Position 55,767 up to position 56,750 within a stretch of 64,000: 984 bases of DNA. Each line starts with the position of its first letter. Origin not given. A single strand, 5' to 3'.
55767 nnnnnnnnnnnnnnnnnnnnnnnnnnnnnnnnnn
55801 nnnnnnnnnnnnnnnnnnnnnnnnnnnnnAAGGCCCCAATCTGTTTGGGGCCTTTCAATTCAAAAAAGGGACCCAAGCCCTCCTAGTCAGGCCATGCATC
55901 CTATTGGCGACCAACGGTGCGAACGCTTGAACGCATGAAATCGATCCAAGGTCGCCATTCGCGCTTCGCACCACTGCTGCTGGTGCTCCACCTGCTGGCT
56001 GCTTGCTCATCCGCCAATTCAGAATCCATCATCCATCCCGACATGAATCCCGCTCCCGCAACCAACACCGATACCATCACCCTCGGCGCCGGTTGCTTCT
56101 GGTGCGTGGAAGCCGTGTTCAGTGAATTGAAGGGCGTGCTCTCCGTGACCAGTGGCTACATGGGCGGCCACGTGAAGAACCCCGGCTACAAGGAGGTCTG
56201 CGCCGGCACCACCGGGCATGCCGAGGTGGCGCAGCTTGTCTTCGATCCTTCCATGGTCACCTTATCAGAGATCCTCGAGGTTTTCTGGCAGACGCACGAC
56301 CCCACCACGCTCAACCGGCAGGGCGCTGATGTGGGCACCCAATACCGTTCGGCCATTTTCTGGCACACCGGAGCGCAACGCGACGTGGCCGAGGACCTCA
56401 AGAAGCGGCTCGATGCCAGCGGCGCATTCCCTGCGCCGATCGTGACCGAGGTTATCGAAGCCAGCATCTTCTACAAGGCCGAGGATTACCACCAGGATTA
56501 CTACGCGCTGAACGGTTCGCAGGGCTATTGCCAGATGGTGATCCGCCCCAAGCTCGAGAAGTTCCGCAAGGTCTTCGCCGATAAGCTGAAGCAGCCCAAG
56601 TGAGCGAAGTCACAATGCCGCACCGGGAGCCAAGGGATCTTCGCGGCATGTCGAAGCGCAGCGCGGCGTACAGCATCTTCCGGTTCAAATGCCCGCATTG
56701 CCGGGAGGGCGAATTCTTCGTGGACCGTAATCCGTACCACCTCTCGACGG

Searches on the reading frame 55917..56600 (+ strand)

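Call 8: search_protein_families(library=pfam, proteins=[window:55917-56600:+], max_evalue=0.001)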
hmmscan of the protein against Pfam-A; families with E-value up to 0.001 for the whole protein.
window:55917-56600:+ (228 aa): 1 family
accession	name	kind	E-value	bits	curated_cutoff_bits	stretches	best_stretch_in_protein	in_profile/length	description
PF01625.27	PMSR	-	1.3e-64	217.5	23.7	1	53-206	1-153/153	Peptide methionine sulfoxide reductase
